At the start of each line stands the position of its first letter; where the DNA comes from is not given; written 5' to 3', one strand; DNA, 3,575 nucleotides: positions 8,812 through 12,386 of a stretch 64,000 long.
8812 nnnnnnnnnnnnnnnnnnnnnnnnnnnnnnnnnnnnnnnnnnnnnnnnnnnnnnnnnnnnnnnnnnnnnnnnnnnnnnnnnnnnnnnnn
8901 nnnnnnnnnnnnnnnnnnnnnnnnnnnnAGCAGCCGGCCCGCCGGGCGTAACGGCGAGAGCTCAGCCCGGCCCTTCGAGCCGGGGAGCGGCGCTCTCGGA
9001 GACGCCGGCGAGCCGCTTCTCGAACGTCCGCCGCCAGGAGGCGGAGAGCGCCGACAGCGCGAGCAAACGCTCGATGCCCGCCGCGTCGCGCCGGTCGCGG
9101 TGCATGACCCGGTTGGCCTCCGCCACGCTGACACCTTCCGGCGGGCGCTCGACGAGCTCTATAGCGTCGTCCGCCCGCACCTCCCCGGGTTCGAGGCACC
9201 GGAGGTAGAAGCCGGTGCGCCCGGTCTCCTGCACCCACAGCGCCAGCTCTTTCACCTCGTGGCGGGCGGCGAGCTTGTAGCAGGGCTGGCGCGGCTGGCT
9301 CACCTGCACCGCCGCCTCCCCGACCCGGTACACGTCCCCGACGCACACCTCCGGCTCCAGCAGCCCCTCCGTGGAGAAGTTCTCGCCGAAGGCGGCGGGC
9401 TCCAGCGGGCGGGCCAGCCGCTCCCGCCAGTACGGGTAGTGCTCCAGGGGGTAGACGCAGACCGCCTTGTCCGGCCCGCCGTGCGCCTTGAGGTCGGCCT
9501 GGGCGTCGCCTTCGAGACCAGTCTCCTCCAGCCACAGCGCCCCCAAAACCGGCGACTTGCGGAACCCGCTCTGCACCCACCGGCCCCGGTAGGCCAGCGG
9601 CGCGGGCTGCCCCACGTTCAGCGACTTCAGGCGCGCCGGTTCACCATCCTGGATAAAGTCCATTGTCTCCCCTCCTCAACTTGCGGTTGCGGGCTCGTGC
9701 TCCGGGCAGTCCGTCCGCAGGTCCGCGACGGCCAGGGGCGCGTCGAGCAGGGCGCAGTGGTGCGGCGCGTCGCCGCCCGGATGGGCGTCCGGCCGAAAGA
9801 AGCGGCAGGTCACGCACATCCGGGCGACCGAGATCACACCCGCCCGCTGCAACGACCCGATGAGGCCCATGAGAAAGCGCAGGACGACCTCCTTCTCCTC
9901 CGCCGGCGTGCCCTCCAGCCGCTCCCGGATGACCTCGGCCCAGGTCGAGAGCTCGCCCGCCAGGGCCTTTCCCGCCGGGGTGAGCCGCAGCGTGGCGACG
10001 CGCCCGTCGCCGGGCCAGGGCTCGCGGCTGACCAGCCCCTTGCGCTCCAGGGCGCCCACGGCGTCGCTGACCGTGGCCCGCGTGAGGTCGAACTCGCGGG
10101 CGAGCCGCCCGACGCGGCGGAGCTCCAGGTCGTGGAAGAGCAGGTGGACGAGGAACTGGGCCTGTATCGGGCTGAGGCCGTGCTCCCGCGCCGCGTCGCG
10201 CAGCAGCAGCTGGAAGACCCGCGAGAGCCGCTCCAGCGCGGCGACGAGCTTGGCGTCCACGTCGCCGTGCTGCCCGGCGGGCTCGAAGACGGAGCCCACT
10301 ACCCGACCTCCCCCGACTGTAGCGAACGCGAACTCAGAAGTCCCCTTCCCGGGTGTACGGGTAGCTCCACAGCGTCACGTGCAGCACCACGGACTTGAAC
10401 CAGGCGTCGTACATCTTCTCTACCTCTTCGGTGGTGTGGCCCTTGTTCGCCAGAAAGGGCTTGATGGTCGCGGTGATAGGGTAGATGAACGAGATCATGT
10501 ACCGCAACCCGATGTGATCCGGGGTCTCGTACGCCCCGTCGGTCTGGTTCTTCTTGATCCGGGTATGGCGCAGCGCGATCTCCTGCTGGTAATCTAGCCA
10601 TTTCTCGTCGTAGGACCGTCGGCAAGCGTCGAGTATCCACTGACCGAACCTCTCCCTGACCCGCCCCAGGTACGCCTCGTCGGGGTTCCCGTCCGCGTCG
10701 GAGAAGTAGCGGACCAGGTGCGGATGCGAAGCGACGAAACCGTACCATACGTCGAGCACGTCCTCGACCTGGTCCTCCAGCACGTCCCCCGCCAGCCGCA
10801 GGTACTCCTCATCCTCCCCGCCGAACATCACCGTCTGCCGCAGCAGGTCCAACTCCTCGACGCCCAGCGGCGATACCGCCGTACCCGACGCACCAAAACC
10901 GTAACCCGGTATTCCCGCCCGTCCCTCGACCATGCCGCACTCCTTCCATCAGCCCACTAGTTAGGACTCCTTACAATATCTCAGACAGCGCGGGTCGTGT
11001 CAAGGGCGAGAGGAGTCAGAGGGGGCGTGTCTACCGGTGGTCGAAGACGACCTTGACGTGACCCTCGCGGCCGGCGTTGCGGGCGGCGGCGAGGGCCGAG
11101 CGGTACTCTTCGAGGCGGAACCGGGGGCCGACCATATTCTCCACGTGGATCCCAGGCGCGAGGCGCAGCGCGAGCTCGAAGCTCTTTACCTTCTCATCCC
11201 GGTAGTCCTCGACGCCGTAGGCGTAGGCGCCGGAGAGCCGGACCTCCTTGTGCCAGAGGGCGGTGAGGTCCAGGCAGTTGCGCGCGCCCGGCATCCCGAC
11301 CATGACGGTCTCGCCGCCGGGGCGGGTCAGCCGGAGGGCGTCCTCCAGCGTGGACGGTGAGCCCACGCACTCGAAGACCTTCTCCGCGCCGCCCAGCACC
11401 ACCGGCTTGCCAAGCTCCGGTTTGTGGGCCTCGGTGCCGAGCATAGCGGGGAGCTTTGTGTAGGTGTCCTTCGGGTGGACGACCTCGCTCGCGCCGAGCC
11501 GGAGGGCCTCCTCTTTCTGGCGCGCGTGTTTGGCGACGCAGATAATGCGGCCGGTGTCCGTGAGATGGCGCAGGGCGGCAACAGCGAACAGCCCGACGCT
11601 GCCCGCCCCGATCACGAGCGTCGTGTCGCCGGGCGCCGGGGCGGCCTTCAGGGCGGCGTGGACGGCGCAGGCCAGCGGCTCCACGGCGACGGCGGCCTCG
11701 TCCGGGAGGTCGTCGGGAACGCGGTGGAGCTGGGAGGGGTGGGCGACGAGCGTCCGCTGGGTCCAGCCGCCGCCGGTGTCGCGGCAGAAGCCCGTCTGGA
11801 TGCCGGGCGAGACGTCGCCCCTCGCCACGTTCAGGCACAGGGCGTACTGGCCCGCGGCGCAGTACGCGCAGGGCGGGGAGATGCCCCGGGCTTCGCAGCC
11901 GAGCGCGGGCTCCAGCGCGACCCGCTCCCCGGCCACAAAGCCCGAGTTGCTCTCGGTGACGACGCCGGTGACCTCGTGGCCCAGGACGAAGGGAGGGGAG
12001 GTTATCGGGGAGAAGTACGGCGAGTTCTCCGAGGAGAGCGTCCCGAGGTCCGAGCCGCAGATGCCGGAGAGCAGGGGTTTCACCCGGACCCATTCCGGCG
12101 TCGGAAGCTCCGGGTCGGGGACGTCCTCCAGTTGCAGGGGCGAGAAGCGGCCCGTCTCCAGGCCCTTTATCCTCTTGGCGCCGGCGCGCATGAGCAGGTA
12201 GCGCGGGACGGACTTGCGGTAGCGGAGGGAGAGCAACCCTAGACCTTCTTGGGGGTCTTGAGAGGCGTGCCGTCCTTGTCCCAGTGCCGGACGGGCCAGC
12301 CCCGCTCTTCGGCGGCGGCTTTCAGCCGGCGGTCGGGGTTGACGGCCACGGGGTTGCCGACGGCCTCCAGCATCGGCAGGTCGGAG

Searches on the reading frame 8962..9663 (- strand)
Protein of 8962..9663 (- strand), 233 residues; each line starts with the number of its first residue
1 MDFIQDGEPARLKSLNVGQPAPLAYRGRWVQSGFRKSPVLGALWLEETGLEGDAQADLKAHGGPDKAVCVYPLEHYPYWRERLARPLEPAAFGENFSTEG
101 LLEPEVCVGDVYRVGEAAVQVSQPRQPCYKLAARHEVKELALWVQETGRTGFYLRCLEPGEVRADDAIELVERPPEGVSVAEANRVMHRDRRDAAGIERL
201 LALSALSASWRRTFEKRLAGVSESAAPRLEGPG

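Call 73: search_protein_families(library=pfam, proteins=[window:8962-9663:-], max_evalue=0.001)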
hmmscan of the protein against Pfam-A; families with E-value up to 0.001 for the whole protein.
window:8962-9663:- (233 aa): 2 families
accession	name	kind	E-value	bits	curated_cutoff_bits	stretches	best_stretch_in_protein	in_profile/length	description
PF03473.23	MOSC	-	9.6e-38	129.3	22.7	1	57-169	1-120/120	MOSC domain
PF03475.19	YiiM_3-alpha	-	5.5e-18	65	22.7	1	178-219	1-42/44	YiiM-like, 3-alpha helix domain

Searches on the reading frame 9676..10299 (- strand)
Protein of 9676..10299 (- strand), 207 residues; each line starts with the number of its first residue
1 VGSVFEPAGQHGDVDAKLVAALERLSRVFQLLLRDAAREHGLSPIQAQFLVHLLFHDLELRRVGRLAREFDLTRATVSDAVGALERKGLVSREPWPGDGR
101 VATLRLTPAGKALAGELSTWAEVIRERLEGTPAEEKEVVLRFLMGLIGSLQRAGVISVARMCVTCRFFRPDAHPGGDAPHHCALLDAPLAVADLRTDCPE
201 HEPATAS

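Call 73: search_protein_families(library=pfam, proteins=[window:9676-10299:-], max_evalue=0.001)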
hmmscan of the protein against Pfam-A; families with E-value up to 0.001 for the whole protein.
window:9676-10299:- (207 aa): 6 families
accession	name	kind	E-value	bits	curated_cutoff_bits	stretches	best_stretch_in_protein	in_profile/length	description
PF12802.13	MarR_2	-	4.4e-12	46.4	27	1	40-100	1-60/61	MarR family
PF01047.28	MarR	-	4e-07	30.3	24.6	1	62-101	19-58/59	MarR family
PF13463.12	HTH_27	-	9.4e-06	26.3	22.2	1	44-110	3-68/68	Winged helix DNA-binding domain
PF01978.25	TrmB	-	6.7e-05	23.1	25.6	1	39-94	3-56/68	Sugar-specific transcriptional regulator TrmB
PF09339.16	HTH_IclR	-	0.00086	19.5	22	0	62-94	20-52/52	IclR helix-turn-helix domain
PF00392.27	GntR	-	0.00087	19.3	27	0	63-94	27-58/64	Bacterial regulatory proteins, gntR family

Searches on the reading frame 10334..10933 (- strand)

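Call 73: search_protein_families(library=pfam, proteins=[window:10334-10933:-], max_evalue=0.001)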
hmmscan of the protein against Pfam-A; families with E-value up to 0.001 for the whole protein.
window:10334-10933:- (199 aa): 1 family
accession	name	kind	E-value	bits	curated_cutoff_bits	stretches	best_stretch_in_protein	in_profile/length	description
PF11563.14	Protoglobin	-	5.2e-36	124.5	25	1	26-197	3-156/158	Protoglobin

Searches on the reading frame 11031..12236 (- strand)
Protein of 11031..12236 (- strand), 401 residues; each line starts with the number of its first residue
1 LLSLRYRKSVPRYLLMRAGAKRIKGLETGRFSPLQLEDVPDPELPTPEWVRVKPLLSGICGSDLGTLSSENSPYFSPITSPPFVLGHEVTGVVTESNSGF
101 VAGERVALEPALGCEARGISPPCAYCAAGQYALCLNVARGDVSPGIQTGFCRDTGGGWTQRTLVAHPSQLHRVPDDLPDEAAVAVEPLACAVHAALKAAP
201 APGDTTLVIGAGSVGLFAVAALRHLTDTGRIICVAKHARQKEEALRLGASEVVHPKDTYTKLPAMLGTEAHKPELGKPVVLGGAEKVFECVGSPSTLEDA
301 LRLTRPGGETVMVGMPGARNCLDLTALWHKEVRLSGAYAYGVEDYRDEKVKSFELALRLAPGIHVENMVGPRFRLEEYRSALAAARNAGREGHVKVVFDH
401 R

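Call 73: search_protein_families(library=pfam, proteins=[window:11031-12236:-], max_evalue=0.001)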
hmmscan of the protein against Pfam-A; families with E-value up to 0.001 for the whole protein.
window:11031-12236:- (401 aa): 4 families
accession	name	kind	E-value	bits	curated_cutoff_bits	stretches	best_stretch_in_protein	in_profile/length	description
PF00107.32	ADH_zinc_N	-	3.1e-19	69.6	31.8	1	214-347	2-122/129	Zinc-binding dehydrogenase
PF08240.17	ADH_N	-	3.7e-15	56.5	23.5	1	47-175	2-104/104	Alcohol dehydrogenase GroES-like domain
PF16912.11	Glu_dehyd_C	-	1.9e-09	37.8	34.9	1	195-384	23-200/211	Glucose dehydrogenase C-terminus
PF13602.12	ADH_zinc_N_2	-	8.9e-05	23.9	27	0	282-392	22-130/134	Zinc-binding dehydrogenase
